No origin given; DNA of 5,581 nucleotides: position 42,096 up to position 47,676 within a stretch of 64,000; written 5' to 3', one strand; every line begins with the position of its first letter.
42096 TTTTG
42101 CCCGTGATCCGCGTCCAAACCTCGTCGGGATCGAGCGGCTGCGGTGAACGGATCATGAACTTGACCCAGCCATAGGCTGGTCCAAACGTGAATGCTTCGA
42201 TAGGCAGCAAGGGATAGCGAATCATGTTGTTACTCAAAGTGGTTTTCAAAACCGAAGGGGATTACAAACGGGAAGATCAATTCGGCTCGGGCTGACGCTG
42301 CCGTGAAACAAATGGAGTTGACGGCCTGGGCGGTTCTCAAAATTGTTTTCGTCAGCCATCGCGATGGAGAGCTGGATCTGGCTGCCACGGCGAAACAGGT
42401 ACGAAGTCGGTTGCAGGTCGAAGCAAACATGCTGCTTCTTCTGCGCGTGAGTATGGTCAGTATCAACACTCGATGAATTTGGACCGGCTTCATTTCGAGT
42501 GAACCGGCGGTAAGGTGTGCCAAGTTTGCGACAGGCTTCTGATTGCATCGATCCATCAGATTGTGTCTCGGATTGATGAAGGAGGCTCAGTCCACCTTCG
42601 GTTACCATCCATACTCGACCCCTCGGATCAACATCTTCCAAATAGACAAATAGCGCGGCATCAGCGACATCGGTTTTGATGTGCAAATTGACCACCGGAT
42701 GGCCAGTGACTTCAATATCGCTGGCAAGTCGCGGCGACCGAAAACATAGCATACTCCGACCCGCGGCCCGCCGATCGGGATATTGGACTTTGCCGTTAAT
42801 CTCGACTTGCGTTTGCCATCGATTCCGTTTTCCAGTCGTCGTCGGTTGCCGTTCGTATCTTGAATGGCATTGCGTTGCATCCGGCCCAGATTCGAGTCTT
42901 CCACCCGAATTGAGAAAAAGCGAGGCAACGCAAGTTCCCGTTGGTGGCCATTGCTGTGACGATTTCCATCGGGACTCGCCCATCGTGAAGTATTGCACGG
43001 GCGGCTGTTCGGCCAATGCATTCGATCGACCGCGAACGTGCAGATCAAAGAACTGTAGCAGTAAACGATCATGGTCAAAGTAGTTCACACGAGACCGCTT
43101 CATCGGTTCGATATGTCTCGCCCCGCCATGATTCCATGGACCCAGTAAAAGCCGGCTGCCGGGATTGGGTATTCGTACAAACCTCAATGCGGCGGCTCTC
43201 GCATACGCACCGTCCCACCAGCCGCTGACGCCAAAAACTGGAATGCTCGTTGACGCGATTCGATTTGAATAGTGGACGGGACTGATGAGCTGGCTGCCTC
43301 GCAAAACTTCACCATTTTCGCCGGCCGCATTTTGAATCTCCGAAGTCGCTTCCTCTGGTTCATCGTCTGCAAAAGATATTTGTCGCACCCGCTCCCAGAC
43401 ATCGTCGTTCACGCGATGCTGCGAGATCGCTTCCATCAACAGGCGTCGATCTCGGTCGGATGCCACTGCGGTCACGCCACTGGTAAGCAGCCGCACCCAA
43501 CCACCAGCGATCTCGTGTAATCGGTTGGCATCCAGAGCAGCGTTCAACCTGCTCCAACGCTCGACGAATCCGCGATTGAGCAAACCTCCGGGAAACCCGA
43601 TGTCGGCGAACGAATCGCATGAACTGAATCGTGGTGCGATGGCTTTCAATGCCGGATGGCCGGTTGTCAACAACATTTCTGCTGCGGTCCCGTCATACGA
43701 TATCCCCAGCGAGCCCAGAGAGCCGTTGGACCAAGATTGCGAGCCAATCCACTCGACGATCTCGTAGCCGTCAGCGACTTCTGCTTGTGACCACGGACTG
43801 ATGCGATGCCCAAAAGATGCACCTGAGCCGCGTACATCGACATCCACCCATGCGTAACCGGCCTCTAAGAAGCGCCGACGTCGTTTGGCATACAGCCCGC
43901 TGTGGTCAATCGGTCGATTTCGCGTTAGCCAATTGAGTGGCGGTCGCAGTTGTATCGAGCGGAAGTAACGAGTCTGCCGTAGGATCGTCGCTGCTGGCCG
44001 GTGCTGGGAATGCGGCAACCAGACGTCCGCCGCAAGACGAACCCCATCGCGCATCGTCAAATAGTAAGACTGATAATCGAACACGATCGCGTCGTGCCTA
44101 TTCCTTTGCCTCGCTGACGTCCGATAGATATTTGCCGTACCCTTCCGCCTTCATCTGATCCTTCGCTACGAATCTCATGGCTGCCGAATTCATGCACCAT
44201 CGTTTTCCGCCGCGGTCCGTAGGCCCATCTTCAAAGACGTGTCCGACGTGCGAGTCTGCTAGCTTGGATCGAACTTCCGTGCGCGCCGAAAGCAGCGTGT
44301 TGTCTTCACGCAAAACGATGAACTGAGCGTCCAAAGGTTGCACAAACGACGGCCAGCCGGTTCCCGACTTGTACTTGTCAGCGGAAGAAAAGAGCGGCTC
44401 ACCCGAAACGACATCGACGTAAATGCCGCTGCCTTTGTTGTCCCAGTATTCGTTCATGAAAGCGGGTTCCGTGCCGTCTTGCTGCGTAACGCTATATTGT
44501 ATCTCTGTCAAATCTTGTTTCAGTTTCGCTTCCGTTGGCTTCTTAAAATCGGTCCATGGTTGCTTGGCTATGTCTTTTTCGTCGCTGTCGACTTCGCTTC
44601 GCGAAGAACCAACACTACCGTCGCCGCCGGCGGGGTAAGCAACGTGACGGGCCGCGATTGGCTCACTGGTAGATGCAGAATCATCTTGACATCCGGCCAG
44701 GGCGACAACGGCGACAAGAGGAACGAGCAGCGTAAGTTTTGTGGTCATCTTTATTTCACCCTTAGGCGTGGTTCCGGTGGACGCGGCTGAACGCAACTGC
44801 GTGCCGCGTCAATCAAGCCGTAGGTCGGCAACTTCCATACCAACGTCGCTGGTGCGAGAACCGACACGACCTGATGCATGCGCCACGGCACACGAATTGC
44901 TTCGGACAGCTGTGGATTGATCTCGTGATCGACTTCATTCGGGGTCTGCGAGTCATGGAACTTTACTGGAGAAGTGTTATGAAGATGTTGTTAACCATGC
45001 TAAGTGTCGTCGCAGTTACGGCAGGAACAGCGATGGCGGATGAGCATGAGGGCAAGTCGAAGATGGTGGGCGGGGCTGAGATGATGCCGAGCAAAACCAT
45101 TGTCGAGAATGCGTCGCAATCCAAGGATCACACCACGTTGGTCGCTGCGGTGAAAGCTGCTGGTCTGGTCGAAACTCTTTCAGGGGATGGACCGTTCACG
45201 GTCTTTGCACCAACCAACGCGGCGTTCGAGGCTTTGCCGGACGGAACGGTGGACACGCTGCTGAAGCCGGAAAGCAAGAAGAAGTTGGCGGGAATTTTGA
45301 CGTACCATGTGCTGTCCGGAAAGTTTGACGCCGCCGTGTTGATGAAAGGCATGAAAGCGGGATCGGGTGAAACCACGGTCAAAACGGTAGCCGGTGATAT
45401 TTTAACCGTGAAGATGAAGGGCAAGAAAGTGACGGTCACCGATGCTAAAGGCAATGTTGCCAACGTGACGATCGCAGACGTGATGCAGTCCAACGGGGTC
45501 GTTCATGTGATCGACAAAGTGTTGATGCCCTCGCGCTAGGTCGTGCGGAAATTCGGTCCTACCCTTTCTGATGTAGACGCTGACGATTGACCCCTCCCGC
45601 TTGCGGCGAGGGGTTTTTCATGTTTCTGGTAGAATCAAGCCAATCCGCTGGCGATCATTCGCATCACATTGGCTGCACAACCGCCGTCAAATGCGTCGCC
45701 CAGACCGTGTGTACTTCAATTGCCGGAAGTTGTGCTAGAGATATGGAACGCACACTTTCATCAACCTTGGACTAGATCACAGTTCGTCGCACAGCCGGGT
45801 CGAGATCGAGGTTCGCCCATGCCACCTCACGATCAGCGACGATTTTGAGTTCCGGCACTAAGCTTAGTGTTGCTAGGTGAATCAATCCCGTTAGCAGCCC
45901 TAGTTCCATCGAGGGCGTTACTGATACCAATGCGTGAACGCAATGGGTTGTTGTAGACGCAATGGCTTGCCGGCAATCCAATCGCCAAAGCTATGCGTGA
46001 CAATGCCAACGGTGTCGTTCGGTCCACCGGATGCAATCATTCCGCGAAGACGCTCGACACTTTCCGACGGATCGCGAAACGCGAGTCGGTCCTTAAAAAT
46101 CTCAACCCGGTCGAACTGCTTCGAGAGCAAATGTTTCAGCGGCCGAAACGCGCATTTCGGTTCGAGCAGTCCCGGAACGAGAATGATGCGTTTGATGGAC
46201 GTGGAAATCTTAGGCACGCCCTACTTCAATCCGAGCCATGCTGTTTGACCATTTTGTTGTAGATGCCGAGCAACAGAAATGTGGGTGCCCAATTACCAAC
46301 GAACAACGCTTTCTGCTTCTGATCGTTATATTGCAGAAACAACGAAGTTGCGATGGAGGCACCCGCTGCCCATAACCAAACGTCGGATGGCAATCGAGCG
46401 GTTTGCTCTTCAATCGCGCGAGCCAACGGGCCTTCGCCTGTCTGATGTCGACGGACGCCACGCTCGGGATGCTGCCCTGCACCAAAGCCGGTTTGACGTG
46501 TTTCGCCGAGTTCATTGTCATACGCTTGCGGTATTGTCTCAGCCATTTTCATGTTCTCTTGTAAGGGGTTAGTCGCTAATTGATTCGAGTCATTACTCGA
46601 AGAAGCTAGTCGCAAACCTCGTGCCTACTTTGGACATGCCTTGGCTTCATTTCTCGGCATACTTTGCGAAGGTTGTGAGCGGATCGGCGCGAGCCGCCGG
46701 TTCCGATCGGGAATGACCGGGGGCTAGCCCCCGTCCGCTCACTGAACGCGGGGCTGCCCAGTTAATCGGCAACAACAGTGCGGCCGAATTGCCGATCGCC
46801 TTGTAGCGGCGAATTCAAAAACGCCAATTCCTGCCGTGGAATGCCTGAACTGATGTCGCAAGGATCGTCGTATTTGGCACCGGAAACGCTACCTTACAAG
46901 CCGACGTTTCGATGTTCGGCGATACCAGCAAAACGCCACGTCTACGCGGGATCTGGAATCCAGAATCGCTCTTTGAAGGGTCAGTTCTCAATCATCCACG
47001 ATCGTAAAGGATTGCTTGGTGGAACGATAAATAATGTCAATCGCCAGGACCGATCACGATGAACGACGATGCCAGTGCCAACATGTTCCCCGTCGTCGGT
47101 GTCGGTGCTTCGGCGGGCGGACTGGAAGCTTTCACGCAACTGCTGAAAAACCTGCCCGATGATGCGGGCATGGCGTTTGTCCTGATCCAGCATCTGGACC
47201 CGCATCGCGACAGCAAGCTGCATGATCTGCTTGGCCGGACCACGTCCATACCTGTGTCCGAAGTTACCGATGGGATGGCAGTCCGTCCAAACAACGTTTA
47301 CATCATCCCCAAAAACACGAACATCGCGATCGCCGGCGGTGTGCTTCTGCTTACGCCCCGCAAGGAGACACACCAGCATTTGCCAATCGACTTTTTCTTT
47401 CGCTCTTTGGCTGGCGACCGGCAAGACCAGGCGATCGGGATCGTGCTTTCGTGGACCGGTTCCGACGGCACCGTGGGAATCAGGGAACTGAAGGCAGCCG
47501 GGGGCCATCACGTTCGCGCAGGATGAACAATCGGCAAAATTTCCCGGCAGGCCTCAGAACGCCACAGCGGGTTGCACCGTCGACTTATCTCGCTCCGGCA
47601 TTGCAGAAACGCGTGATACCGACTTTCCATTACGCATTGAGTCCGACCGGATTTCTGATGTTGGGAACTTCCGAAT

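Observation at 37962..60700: Eleven sigma-54 promoters define a candidate RpoN-driven general stress regulon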

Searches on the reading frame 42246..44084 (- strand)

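Call 9: search_protein_families(library=pfam, proteins=[window:42246-44084:-], max_evalue=0.01)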
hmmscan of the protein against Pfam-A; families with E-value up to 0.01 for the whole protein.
window:42246-44084:- (612 aa): 4 families
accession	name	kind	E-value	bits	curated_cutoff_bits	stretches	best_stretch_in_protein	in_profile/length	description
PF02129.25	Peptidase_S15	-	5.4e-47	161.1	23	1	13-320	1-261/262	X-Pro dipeptidyl-peptidase (S15 family)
PF08530.16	PepX_C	-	6.7e-25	88.7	22.5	1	356-584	2-186/217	X-Pro dipeptidyl-peptidase C-terminal non-catalytic domain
PF12146.15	Hydrolase_4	-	0.0012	18.6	27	1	59-132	14-87/239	Serine aminopeptidase, S33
PF00326.27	Peptidase_S9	-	0.0034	17.4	22.6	1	72-146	9-89/213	Prolyl oligopeptidase family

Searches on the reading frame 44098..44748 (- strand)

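Call 8: search_protein_families(library=pfam, proteins=[window:44098-44748:-], max_evalue=0.01)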
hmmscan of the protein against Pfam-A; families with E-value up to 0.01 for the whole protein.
window:44098-44748:- (216 aa): 1 family
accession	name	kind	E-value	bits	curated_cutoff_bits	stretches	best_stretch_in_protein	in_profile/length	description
PF01641.26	SelR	-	5.4e-44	149.3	24.9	1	80-194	1-115/116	SelR domain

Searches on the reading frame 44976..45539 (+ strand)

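Call 8: search_protein_families(library=pfam, proteins=[window:44976-45539:+], max_evalue=0.01)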
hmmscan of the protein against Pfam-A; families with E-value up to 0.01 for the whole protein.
window:44976-45539:+ (187 aa): 2 families
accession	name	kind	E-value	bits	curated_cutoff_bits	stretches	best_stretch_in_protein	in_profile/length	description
PF02469.27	Fasciclin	-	4.4e-37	127.5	22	1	51-185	2-123/123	Fasciclin domain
PF13464.11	RodZ_C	-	0.00087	19.6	23.9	0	50-77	15-42/72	RodZ C-terminal domain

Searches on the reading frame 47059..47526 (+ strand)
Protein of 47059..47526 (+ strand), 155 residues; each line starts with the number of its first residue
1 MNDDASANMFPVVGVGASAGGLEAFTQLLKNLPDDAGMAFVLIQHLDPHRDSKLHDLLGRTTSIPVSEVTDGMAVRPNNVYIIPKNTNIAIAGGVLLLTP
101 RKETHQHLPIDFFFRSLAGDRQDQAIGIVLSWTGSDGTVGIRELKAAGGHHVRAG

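Call 9: search_protein_families(library=pfam, proteins=[window:47059-47526:+], max_evalue=0.01)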
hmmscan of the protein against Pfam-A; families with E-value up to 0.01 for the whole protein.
window:47059-47526:+ (155 aa): 1 family
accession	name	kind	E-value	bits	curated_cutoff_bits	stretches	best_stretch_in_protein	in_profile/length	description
PF01339.22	CheB_methylest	-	6.7e-41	140.3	24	1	13-150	1-137/174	CheB methylesterase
